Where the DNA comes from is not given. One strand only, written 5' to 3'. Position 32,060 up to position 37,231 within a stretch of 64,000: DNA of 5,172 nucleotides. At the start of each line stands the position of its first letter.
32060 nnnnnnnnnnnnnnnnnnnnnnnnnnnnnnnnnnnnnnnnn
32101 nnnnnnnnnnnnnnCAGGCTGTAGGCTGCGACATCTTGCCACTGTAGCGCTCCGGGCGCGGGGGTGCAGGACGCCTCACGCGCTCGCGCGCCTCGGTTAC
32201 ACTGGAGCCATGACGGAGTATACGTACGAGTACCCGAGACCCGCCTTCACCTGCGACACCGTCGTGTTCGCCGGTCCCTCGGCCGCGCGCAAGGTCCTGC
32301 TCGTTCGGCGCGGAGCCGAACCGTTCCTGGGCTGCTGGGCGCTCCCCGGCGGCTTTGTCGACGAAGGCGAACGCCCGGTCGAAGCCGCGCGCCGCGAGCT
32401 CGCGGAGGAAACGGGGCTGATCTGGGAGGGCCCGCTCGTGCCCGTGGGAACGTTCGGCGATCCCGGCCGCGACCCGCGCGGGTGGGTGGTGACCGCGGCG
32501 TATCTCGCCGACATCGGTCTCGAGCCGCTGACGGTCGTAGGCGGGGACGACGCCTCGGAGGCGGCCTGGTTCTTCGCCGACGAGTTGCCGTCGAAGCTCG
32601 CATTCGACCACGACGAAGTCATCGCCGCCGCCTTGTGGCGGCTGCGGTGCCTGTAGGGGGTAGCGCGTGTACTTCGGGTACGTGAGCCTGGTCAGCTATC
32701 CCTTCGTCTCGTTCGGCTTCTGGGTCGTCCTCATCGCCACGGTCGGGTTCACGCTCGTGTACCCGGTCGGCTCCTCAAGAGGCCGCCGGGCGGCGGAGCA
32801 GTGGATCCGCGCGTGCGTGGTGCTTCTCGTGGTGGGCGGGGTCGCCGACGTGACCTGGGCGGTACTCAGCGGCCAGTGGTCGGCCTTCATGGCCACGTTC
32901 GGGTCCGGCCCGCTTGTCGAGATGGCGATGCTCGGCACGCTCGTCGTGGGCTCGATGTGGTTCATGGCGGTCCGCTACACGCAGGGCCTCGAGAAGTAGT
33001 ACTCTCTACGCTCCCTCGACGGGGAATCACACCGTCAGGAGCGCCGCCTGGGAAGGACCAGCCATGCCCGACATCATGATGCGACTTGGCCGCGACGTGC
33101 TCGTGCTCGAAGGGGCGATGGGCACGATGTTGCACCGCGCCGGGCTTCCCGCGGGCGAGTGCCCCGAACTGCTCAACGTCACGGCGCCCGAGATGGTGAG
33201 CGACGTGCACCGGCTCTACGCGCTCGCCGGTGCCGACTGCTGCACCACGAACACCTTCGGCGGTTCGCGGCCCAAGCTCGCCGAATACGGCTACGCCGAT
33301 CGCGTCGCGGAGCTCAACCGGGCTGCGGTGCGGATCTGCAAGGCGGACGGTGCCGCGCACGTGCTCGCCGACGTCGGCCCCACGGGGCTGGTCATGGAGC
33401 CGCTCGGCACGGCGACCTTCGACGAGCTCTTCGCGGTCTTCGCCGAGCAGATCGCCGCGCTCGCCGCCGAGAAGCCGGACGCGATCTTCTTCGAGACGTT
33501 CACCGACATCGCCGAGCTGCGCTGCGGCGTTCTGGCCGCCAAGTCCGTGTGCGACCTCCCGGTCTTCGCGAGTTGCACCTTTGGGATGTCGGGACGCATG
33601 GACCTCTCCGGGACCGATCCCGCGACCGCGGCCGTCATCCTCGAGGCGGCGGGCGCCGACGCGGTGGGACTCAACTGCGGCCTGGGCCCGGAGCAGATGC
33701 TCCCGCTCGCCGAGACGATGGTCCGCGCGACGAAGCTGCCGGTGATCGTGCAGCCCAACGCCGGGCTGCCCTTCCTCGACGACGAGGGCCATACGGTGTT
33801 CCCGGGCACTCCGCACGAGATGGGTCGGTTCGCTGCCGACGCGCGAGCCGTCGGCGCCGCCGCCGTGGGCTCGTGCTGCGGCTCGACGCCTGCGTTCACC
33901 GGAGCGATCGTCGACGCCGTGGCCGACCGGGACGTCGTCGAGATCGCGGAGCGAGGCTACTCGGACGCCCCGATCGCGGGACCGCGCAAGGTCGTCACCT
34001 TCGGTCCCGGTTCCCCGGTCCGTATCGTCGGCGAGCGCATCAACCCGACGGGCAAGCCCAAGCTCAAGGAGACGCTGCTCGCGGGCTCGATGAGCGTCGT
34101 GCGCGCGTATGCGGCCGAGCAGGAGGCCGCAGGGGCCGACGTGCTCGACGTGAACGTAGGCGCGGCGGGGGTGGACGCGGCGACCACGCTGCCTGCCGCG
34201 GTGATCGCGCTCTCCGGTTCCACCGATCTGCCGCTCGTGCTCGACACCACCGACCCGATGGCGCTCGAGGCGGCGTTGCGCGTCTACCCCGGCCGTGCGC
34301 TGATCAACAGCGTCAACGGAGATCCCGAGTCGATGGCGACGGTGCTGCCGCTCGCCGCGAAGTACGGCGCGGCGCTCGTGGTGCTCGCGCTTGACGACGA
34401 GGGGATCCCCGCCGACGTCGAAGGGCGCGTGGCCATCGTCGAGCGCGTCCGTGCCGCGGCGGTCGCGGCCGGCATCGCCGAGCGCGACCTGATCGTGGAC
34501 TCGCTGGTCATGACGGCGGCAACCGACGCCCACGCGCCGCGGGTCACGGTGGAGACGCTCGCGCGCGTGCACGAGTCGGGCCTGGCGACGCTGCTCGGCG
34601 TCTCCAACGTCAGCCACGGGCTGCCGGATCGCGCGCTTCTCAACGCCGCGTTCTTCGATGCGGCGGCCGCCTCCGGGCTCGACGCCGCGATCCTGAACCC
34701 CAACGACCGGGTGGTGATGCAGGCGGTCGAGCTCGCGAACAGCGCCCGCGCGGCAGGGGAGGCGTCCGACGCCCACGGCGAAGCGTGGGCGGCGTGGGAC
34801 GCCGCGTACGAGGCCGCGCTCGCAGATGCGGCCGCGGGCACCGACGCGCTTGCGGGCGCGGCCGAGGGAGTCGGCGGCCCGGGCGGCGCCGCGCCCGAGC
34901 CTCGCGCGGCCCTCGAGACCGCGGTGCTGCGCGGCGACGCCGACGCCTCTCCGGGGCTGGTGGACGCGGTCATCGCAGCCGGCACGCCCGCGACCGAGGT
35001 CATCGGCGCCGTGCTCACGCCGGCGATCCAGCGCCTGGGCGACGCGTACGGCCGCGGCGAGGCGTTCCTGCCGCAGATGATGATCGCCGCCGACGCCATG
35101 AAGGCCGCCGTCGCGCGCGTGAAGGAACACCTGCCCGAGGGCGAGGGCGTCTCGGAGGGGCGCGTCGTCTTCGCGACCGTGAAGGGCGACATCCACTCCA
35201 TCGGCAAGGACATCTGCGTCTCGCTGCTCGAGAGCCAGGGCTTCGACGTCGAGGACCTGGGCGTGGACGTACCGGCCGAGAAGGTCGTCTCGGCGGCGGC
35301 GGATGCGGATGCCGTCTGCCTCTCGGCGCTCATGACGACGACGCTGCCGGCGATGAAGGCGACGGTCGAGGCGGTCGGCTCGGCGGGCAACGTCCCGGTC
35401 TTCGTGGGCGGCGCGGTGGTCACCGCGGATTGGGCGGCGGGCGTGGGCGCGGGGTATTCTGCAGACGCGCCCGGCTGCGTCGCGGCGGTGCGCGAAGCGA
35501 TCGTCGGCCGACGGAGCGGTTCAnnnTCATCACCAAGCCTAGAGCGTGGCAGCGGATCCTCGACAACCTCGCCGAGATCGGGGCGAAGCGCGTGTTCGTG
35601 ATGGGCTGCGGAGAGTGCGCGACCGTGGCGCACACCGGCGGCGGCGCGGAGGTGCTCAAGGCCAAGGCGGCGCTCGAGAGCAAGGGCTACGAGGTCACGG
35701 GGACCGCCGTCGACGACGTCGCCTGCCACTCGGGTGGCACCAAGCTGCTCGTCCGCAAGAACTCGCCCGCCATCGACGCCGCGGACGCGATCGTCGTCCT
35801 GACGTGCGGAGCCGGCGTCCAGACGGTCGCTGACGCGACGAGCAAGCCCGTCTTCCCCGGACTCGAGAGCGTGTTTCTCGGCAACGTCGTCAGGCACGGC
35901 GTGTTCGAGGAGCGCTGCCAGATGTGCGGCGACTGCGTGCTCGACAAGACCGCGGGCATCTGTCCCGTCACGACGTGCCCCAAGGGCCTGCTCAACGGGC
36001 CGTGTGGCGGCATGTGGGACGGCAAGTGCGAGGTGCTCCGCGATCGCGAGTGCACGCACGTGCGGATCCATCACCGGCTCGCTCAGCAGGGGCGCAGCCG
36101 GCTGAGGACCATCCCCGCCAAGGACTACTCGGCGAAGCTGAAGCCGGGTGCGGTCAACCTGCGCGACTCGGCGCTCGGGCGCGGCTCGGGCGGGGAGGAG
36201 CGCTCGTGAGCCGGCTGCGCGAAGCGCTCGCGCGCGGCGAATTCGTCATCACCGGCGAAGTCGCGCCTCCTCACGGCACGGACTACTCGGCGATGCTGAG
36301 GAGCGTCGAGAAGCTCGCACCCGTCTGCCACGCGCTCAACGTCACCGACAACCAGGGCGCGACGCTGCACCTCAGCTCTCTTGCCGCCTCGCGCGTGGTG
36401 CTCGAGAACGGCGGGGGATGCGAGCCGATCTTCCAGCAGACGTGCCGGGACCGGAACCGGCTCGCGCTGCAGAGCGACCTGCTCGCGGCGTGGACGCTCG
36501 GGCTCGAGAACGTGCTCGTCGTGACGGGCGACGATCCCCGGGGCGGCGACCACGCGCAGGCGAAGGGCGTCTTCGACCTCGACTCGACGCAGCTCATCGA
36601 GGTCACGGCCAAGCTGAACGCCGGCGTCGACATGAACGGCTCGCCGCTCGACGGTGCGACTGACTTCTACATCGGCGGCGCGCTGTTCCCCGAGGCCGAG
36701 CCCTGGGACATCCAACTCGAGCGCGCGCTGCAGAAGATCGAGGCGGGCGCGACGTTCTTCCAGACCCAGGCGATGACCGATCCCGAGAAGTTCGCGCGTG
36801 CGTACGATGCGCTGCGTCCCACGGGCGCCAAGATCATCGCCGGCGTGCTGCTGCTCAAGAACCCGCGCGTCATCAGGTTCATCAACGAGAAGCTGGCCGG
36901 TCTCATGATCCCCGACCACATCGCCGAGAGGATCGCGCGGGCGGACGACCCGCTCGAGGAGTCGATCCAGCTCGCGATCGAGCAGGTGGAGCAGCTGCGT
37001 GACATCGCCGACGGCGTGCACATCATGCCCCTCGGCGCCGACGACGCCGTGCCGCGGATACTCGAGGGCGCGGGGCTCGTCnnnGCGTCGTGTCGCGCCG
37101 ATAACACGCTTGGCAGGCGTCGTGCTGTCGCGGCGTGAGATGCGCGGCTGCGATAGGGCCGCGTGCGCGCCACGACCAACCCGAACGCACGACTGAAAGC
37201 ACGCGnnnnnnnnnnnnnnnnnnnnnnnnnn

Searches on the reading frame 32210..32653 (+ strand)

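Call 77: search_protein_families(library=pfam, proteins=[window:32210-32653:+], max_evalue=0.001)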
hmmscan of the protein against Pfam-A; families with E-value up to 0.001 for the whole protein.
window:32210-32653:+ (148 aa): 1 family
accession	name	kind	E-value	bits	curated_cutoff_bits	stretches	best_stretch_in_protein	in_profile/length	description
PF00293.34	NUDIX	-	5.3e-20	72.2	21.1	1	27-139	15-132/134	NUDIX domain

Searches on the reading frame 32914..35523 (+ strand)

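Call 20: search_protein_families(library=pfam, proteins=[window:32914-35523:+], max_evalue=0.001)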
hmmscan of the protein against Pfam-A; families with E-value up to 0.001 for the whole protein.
window:32914-35523:+ (870 aa): 4 families
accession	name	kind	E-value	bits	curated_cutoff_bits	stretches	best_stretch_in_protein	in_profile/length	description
PF02574.22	S-methyl_trans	-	1e-64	219.6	22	1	63-336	1-283/283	Homocysteine S-methyltransferase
PF00809.28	Pterin_bind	-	2.5e-25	90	25.5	1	373-594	1-243/244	Pterin binding enzyme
PF02310.24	B12-binding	-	2.2e-21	76.3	32.1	1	749-842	1-97/121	B12 binding domain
PF02607.22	B12-binding_2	-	2.6e-15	56.8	23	1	666-736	4-73/74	B12 binding domain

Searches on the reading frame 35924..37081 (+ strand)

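Call 20: search_protein_families(library=pfam, proteins=[window:35924-37081:+], max_evalue=0.001)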
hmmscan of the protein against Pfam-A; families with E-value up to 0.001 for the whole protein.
window:35924-37081:+ (386 aa): 1 family
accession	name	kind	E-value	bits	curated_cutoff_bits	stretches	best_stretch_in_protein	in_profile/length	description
PF02219.23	MTHFR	-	1.6e-35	123.3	24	1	97-383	1-286/287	Methylenetetrahydrofolate reductase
